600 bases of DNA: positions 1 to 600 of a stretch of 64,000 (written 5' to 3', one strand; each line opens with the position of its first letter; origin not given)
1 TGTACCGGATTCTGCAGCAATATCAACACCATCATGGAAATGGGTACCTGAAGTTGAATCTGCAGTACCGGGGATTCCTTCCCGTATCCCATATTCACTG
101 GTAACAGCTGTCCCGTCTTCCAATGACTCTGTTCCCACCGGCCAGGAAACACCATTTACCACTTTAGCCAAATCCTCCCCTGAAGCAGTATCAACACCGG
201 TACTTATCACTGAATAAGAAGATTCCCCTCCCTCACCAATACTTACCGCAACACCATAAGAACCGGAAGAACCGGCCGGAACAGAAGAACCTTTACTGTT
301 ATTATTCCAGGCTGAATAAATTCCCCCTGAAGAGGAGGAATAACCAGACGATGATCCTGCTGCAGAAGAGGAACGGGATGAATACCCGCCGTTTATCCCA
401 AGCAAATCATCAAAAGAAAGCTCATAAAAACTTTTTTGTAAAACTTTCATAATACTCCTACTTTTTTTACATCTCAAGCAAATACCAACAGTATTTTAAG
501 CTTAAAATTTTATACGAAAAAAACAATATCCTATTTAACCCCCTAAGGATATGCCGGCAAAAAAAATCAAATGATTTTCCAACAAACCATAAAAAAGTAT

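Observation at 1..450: Double-glycine bacteriocin-type leader fused to an M23 peptidoglycan hydrolase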

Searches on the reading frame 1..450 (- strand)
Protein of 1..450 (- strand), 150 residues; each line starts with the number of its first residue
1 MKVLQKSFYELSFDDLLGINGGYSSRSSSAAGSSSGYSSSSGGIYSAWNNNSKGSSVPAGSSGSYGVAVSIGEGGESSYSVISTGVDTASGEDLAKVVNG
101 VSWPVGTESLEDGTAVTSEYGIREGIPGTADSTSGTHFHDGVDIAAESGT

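Call 5: search_protein_families(library=pfam, proteins=[window:1-450:-], max_evalue=1)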
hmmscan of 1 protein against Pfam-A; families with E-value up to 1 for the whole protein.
window:1-450:- (150 aa): 0 families

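Call 6: search_protein_families(library=ncbifam, proteins=[window:1-450:-], max_evalue=1)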
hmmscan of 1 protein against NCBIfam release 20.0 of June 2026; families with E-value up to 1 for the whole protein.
window:1-450:- (150 aa): 0 families

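Call 7: find_homologous_proteins(query=window:1-450:-, max_evalue=0.001)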
Query window:1-450:- (150 aa): 4 proteins with E <= 0.001 among 456 candidates.
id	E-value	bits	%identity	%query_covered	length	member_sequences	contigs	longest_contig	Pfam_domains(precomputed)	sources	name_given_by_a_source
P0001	4.8e-79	281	95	100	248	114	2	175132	PF01551.30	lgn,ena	-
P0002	1.4e-74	267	90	100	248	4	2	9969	PF01551.30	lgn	-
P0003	1.6e-72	260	89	100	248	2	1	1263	PF01551.30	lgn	-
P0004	8.8e-56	206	90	80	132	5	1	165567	-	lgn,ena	-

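Call 9: search_protein_families(library=pfam, proteins=[P0001], max_evalue=1)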
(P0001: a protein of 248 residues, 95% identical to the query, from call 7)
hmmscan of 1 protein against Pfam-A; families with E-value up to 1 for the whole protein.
P0001 (248 aa): 1 family
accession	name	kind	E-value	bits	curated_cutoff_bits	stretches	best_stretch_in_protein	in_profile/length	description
PF01551.29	Peptidase_M23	-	7.5e-31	106.6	28.7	1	138-227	2-91/96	Peptidase family M23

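Call 10: search_protein_families(library=ncbifam, proteins=[P0001], max_evalue=10)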
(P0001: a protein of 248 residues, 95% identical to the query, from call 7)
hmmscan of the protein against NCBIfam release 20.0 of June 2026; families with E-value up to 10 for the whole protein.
P0001 (248 aa): 15 families
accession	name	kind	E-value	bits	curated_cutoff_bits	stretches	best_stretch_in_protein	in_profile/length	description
NF053824.1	PdgNdpepShyC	equivalog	9.4e-23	80.8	700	1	135-227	292-384/429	peptidoglycan DD-endopeptidase ShyC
NF008652.0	PRK11649.1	equivalog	3e-21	75.6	341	1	138-222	312-396/439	murein DD-endopeptidase MepM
NF052336.1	PdgHdaseHSB100310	equivalog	1e-19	71.1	500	1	114-231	41-149/316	peptidoglycan hydrolase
NF053825.1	PdgNdpepShyA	equivalog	8.4e-18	64.2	700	1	137-221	294-378/425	peptidoglycan DD-endopeptidase ShyA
NF052530.1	Heli_ShapePgp3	exception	1.5e-16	60.3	300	1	137-223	165-251/270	peptidoglycan metallopeptidase Pgp3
NF052529.1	PG_M23_Pgp6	exception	8e-16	57.7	600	1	136-222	332-418/452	peptidoglycan metallopeptidase Pgp6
NF050804.1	CellDivDipMCaul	equivalog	1.5e-15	57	900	1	138-221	527-611/634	cell division endopeptidase DipM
NF041208.1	celldiv_DipM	equivalog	3.4e-14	52.9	740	1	130-223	310-404/419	cell division endopeptidase DipM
NF040883.1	amid_act_ActS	equivalog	9.5e-14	51.2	375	1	140-221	137-218/242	amidase activator ActS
NF008644.1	PRK11637.1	equivalog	1.8e-13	50.2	270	1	134-222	281-369/385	murein hydrolase activator EnvC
NF008123.1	PRK10871.1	equivalog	7.5e-11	42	311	1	139-222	265-348/365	murein hydrolase activator NlpD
NF053738.1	S2SprSpoIIQBc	equivalog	8.2e-10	38.7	250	1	139-222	122-209/232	stage II sporulation protein SpoIIQ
NF047755.1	LIC_10271_M23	exception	2.1e-08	34.2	180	1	139-208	117-186/207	LIC_10271 family cell wall hydrolase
NF004799.0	PRK06148.1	subfamily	5.8e-05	21.2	1128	1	138-221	440-535/1015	hypothetical protein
NF047657.1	CellWlHdaseLepto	equivalog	0.00019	21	400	1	140-210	129-199/221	hypothetical protein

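Call 11: find_encoding_contigs(protein=P0001, flank=10000, max_places=6)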
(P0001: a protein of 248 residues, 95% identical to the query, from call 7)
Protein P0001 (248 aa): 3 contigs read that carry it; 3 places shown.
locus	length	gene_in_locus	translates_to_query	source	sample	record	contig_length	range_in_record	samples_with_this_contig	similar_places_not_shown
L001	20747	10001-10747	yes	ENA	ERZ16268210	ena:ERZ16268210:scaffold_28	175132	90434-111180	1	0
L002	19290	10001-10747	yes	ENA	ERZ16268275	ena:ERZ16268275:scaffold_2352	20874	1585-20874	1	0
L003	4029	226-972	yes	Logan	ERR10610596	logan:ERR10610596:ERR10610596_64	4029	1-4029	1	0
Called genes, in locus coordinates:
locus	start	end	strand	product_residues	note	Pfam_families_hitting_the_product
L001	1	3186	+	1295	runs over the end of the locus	PF00041:fn3 (faint)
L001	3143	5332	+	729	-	-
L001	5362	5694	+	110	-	-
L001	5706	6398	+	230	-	-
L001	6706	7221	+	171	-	-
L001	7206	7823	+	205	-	-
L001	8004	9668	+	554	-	PF08323:Glyco_transf_5 (faint), PF13439:Glyco_transf_4, PF13579:Glyco_trans_4_4 (weak), PF00534:Glycos_transf_1, PF13692:Glyco_trans_1_4, PF20706:GT4-conflict (weak)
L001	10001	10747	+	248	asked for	PF01551:Peptidase_M23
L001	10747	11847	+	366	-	-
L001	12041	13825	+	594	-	PF01411:tRNA-synt_2c, PF07973:tRNA_SAD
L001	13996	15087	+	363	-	PF13145:Rotamase_2 (weak)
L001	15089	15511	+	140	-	PF01029:NusB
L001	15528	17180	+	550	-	PF13424:TPR_12 (faint), PF07719:TPR_2 (faint), PF13432:TPR_16 (faint), PF14559:TPR_19 (faint)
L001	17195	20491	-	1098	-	PF13476:AAA_23, PF13555:AAA_29 (weak), PF13558:SbcC_Walker_B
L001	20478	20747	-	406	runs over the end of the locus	PF00149:Metallophos, PF12320:SbcD_C (weak)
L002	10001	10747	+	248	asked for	PF01551:Peptidase_M23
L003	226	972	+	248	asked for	PF01551:Peptidase_M23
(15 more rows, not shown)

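Call 17: find_related_loci(query=P0001, collection=genome_contigs, flank=10000)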
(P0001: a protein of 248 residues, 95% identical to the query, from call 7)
Query P0001 (248 aa) in genome_contigs; peptide patterns used: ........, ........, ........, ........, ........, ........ (x = any residue, [..] = any of these).
150 stretches matched a pattern; 44 encode a relative of the query (tblastn E <= 1e-3); 44 distinct loci.
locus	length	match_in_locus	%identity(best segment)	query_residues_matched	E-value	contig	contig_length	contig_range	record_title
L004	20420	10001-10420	34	83-234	9e-19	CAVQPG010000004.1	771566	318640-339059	MAG: uncultured Chloroflexia bacterium isolate MFD09779.bin.2.28 genome assembly, contig: contig_13883, whole genome sho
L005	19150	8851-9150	44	137-234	7e-18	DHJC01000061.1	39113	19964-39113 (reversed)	MAG TPA_asm: Chloroflexi bacterium UBA4730 UBA4730_contig_1166, whole genome shotgun sequence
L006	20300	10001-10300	45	137-234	1e-17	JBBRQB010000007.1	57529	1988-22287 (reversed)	MAG: Candidatus Limnocylindria bacterium isolate metawrap_la1_12 W_la1_12_k141_368623L_57529_cov_13.9995, whole genome s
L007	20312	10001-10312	41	134-234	3e-17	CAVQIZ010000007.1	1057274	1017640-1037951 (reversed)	MAG: uncultured Chloroflexia bacterium isolate MFD09779.bin.2.43 genome assembly, contig: contig_8525, whole genome shot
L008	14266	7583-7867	44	137-226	5e-17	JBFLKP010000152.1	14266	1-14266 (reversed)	MAG: Candidatus Limnocylindrales bacterium isolate RS2.bin12 k97_212700, whole genome shotgun sequence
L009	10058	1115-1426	44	133-234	7e-17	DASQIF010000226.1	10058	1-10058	MAG TPA_asm: Candidatus Acidiferrales bacterium isolate SMAG_U11852 k141_1039112, whole genome shotgun sequence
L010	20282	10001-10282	45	137-225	7e-17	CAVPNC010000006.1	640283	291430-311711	MAG: uncultured Chloroflexia bacterium isolate MFD09964.bin.2.136 genome assembly, contig: contig_17750, whole genome sh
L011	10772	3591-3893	43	137-235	1e-16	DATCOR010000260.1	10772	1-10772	MAG TPA_asm: Candidatus Limnocylindria bacterium isolate SMAG_U7206 k141_255421, whole genome shotgun sequence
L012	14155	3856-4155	43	137-234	2e-16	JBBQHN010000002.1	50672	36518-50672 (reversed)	MAG: Candidatus Limnocylindria bacterium isolate Co_metawrap_902 Cmw_902_k141_20440096_length_50672_cov_12.9981, whole g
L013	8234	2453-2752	42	137-234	2e-16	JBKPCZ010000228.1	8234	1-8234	MAG: Chloroflexota bacterium isolate GB_EKS_MAG_00038 GB_EKS_000000024823, whole genome shotgun sequence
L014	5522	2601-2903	42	137-235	2e-16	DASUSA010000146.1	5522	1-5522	MAG TPA_asm: Candidatus Limnocylindria bacterium isolate SMAG_U1722 k141_1686706, whole genome shotgun sequence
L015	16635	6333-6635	42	137-235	5e-16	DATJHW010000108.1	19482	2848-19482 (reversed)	MAG TPA_asm: Candidatus Saccharimonadales bacterium isolate SMAG_U15522 k141_7322272, whole genome shotgun sequence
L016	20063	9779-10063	42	137-227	5e-16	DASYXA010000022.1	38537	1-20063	MAG TPA_asm: Candidatus Limnocylindria bacterium isolate SMAG_U6296 k141_356278, whole genome shotgun sequence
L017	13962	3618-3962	41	137-243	6e-16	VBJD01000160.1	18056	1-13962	MAG: Chloroflexi bacterium isolate CF_147 14_0929_05_30cm_scaffold_4638, whole genome shotgun sequence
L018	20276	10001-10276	45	134-221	7e-16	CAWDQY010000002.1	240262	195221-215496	MAG: uncultured Chloroflexia bacterium isolate MFD04716.bin.2.161 genome assembly, contig: contig_116306, whole genome s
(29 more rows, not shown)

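Call 23: search_protein_representatives(protein=P0001)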
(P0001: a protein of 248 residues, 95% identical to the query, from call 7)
Query: 248 residues. Proteins with E-value up to 0.001 (for the whole library): 122651; up to 1e-10: 43067; up to 1e-30: 43. The best 150 are listed.
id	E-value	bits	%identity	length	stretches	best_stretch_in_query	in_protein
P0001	5.0e-152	521.1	100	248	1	1-248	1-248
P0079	1.5e-54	201.8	40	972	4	137-244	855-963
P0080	4.8e-45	170.7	49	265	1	2-247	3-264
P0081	3.8e-42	161.2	49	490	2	136-222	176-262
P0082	3.9e-41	157.9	42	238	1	1-244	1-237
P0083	4.0e-41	157.9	43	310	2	29-246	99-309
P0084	5.2e-41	157.5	46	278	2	65-243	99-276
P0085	1.5e-40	156.0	40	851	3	128-224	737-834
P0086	1.1e-38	149.9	42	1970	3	126-222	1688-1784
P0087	1.3e-38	149.7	58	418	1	91-246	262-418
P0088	3.4e-38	148.3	46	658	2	134-235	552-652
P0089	3.5e-38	148.2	36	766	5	133-223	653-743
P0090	1.5e-37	146.2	39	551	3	137-221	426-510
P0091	3.0e-37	145.2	48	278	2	137-222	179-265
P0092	4.6e-36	141.3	43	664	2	135-234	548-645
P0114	1.7e-31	126.3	47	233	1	89-243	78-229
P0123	2.5e-30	122.5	46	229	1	90-243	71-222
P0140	4.2e-29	118.5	46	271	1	90-247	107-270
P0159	2.2e-27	112.9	47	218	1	90-246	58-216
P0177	3.1e-26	109.1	45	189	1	95-248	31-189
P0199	1.0e-24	104.1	42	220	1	94-246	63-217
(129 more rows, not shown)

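Call 27: find_homologous_proteins(query=A1, max_evalue=1e-20)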
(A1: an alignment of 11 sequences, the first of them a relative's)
Query A1 (11 sequences) (248 aa, profile of the alignment): 1594 proteins with E <= 1e-20 among 8000 candidates; the best 120 are listed.
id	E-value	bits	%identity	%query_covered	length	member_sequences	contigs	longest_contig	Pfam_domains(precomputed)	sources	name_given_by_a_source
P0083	5.6e-92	326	41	88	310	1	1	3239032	PF01551.30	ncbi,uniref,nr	ncbi:M23 family metallopeptidase [Brucepastera parasyntrophica]|uniref:M23 family metallopeptidase n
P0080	3.6e-91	324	44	99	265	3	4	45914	PF01551.30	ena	-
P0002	2.6e-90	321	90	100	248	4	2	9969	PF01551.30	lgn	-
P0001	1.1e-88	315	100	100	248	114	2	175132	PF01551.30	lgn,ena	-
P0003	2.8e-87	311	91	100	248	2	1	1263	PF01551.30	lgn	-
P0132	5.0e-84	300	41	66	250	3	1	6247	PF01551.30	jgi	jgi:murein DD-endopeptidase MepM/ murein hydrolase activator NlpD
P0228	1.2e-75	273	54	64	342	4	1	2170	PF01551.30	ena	-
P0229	2.5e-74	268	35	98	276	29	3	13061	PF01551.30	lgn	-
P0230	2.2e-71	259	33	96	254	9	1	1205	PF01551.30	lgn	-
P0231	6.3e-71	257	49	58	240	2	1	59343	PF01551.30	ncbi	-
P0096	1.8e-67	246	48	62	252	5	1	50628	PF01551.30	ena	-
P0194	4.3e-63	232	51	49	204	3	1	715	PF01551.30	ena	-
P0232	1.6e-58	217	46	62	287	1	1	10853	PF01551.30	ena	-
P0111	1.8e-52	197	48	63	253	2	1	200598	PF01551.30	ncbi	-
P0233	2.5e-51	193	47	65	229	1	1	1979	PF01551.30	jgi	jgi:murein DD-endopeptidase MepM/ murein hydrolase activator NlpD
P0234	2.8e-42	163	43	38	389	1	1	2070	PF01551.30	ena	-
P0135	5.8e-41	159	47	33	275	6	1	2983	PF01551.30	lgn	-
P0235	3.8e-39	153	47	33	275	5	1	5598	PF01551.30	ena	-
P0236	1.5e-30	125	46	48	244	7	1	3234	PF01551.30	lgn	-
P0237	2.7e-30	124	46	51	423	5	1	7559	PF01551.30,PF24568.2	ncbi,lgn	-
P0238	4.8e-30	123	47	33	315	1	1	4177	PF01551.30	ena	-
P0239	5.1e-30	123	53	40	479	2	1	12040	PF01551.30,PF01476.27,PF01510.31,PF01471.24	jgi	-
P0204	5.7e-30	123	46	47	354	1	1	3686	PF13375.13,PF01551.30,PF04203.19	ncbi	-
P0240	1.0e-29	122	46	46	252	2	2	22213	PF01551.30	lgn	-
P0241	1.3e-29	122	48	48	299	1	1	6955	PF01551.30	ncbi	-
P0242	2.1e-29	121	51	43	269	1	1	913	PF01551.30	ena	-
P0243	2.2e-29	121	41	52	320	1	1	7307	PF01551.30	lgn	-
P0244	2.6e-29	121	47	51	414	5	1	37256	PF01551.30,PF24568.2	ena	-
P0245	3.0e-29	121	55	33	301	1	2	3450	PF01551.30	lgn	-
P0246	3.6e-29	120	49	46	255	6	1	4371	PF01551.30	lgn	-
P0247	3.6e-29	120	50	40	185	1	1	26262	PF01551.30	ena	-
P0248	4.0e-29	120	55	35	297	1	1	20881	PF01551.30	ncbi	ncbi:MAG: M23 family metallopeptidase [Nocardioides sp.]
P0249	5.0e-29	120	47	48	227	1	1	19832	PF01551.30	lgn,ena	-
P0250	6.7e-29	120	51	39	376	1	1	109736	PF01551.30,PF09374.16,PF08823.17,PF01471.24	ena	-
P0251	6.8e-29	120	50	40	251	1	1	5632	PF01551.30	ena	-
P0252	7.8e-29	119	41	48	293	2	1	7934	PF01551.30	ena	-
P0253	8.2e-29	119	45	48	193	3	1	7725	PF01551.30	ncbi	-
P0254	9.2e-29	119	46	49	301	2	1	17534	PF01551.30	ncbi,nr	ncbi:MAG: M23 family metallopeptidase [Oscillospiraceae bacterium]|nr:M23 family metallopeptidase [O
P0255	1.1e-28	119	42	40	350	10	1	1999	PF01551.30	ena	-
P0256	1.1e-28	119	43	58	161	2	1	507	PF01551.30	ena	-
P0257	1.3e-28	119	45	51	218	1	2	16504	PF01551.30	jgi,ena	-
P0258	1.3e-28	119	41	60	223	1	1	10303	PF01551.30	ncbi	-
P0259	1.4e-28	119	35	60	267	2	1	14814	PF01551.30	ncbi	ncbi:MAG: M23 family metallopeptidase [Oscillospiraceae bacterium]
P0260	1.4e-28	118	58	33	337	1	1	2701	PF01551.30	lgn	-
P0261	1.4e-28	118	45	52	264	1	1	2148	PF01551.30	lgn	-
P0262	1.5e-28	118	47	39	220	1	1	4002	PF01551.30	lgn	-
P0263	1.5e-28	118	46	43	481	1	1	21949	PF01551.30,PF01476.27,PF01510.31,PF01471.24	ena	-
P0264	1.5e-28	118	50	40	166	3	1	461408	PF01551.30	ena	-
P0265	1.6e-28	118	47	52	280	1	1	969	PF01551.30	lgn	-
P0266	1.6e-28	118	47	50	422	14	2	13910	PF01551.30,PF24568.2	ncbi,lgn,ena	-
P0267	1.8e-28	118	42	43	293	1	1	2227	PF01551.30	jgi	jgi:murein DD-endopeptidase MepM/ murein hydrolase activator NlpD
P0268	1.9e-28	118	48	48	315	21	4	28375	PF01551.30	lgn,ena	-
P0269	2.0e-28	118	45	48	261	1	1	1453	PF01551.30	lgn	-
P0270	2.4e-28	118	44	49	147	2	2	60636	PF01551.30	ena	-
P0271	2.5e-28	118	48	45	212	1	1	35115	PF01551.30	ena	-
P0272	3.4e-28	117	43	56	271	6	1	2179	PF01551.30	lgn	-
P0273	3.7e-28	117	48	49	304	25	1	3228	PF01551.30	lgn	-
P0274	4.2e-28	117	43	52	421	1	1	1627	PF11932.14,PF01551.30,PF24568.2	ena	-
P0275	4.6e-28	117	53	35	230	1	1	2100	PF01551.30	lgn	-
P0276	5.1e-28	117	43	56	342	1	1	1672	PF01551.30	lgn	-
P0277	5.1e-28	117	51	35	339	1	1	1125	PF01551.30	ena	-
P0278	5.6e-28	117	57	34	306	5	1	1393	PF01551.30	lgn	-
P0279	5.6e-28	117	45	45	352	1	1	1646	PF01551.30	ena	-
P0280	6.4e-28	116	49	44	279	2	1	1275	PF01551.30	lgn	-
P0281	7.6e-28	116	40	62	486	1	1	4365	PF01551.30,PF05569.18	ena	-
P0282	8.3e-28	116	48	33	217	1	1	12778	PF01551.30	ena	-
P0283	8.5e-28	116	58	33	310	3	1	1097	PF01551.30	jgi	-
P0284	9.8e-28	116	54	40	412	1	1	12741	PF01551.30,PF07501.18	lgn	-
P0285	1.0e-27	116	46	48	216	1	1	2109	PF01551.30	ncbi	-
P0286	1.2e-27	115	52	35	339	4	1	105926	PF01551.30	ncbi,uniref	ncbi:M23 family metallopeptidase [Nocardioides bigeumensis]|uniref:M23ase beta-sheet core domain-con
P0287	1.2e-27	115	51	40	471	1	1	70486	PF01551.30,PF19425.5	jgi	jgi:murein DD-endopeptidase MepM/ murein hydrolase activator NlpD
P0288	1.3e-27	115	44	39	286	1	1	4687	PF01551.30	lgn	-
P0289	1.4e-27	115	60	33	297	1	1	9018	PF01551.30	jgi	jgi:murein DD-endopeptidase MepM/ murein hydrolase activator NlpD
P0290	1.7e-27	115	36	63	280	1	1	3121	PF01551.30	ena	-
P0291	1.8e-27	115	42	52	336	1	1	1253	PF01551.30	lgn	-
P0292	1.8e-27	115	45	51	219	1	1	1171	PF01551.30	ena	-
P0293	1.8e-27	115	50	40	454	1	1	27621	PF01551.30,PF19425.5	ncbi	-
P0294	2.1e-27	115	41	51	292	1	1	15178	PF01551.30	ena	-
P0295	2.3e-27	115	44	48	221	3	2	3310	PF01551.30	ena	-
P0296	2.3e-27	115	47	45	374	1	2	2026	PF01551.30,PF24568.2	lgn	-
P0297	2.3e-27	114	36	72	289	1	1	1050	PF01551.30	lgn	-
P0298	2.5e-27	114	53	45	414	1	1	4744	PF01551.30,PF24568.2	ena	-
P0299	2.7e-27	114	38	59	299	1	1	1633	PF01551.30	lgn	-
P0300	2.8e-27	114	41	42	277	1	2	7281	PF01551.30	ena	-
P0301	2.8e-27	114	43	56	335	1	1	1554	PF01551.30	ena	-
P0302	3.0e-27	114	58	34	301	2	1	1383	PF01551.30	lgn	-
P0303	3.1e-27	114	43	58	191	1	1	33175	PF01551.30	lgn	-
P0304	3.3e-27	114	50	40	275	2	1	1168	PF01551.30,PF19425.5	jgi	jgi:murein DD-endopeptidase MepM/ murein hydrolase activator NlpD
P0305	3.3e-27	114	50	37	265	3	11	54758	PF01551.30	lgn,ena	-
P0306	3.8e-27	114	45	55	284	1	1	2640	PF01551.30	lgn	-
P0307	3.9e-27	114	49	40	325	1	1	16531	PF01551.30,PF10135.15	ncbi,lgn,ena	-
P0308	4.1e-27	114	54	33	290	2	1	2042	PF01551.30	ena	-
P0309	4.2e-27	114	58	33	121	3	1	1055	PF01551.30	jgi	jgi:murein DD-endopeptidase MepM/ murein hydrolase activator NlpD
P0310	4.4e-27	114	49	40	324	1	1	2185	PF01551.30,PF10135.15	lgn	-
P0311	4.4e-27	114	51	40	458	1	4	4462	PF01551.30,PF19425.5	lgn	-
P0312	4.5e-27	114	51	40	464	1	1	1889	PF01551.30,PF19425.5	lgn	-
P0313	4.5e-27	114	51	40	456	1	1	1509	PF01551.30,PF19425.5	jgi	jgi:murein DD-endopeptidase MepM/ murein hydrolase activator NlpD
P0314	4.8e-27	113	48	36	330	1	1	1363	PF01551.30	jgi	jgi:murein DD-endopeptidase MepM/ murein hydrolase activator NlpD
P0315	5.1e-27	113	50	36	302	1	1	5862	PF01551.30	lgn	-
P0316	5.2e-27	113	40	65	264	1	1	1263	PF01551.30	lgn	-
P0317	5.2e-27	113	43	59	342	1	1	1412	PF01551.30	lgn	-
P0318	5.5e-27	113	38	64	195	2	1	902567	PF01551.30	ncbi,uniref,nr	ncbi:M23 family metallopeptidase [Nocardioides antri]|uniref:M23 family metallopeptidase n=1 Tax=Noc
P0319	5.6e-27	113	51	40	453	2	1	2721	PF01551.30,PF19425.5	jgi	jgi:murein DD-endopeptidase MepM/ murein hydrolase activator NlpD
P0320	5.9e-27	113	49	36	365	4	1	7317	PF01551.30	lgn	-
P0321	6.0e-27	113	54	33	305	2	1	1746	PF01551.30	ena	-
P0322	6.3e-27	113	45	45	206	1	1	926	PF01551.30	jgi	jgi:murein DD-endopeptidase MepM/ murein hydrolase activator NlpD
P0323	6.5e-27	113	54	38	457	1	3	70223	PF01551.30,PF06737.20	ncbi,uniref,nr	ncbi:transglycosylase family protein [Streptomyces alkaliterrae]|uniref:Peptidoglycan DD-metalloendo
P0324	6.7e-27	113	45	56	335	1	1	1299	PF01551.30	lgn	-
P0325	6.9e-27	113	41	52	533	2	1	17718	PF01551.30,PF24568.2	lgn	-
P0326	7.2e-27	113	51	40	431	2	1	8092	PF01551.30,PF19425.5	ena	-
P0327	7.6e-27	113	51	33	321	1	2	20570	PF01551.30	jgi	jgi:murein DD-endopeptidase MepM/ murein hydrolase activator NlpD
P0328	8.0e-27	113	40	57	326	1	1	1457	PF01551.30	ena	-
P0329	8.3e-27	113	57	33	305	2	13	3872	PF01551.30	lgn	-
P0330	8.4e-27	113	52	45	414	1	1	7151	PF01551.30,PF24568.2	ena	-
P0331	8.7e-27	113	52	45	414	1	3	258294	PF01551.30,PF24568.2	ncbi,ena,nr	ncbi:peptidoglycan DD-metalloendopeptidase family protein [Butyricicoccus pullicaecorum]|nr:peptidog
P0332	1.0e-26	112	41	52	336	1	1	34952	PF01551.30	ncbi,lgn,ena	-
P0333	1.1e-26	112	40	49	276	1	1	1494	PF01551.30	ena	-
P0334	1.1e-26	112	50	40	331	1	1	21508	PF01551.30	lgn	-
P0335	1.1e-26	112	51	45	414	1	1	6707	PF01551.30,PF24568.2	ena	-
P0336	1.1e-26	112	42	56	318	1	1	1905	PF01551.30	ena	-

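Call 29: find_encoding_contigs(protein=P0083, flank=10000, max_places=3)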
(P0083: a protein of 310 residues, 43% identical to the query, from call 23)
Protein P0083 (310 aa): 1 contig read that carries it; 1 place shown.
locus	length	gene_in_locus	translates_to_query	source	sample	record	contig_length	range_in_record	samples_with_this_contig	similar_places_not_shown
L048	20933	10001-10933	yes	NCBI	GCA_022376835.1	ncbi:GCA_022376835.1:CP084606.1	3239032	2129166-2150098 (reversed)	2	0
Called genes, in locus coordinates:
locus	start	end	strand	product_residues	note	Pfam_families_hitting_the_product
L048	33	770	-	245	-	-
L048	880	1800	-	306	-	-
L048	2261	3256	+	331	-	PF00756:Esterase, PF00326:Peptidase_S9 (weak)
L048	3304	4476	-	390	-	-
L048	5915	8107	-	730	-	PF16314:DUF4954, PF25084:LbH_EIF2B (faint)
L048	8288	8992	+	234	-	PF01048:PNP_UDP_1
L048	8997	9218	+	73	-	-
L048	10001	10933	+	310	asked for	PF01551:Peptidase_M23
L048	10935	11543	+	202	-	-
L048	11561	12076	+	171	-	-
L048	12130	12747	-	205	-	PF03544:TonB_C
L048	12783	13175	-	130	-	PF02472:ExbD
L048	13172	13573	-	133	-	PF02472:ExbD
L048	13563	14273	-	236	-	PF01618:MotA_ExbB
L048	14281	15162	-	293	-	-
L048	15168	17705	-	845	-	PF07715:Plug (weak)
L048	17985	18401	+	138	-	PF00892:EamA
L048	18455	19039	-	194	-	-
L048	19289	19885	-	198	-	-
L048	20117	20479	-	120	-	-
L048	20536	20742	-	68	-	-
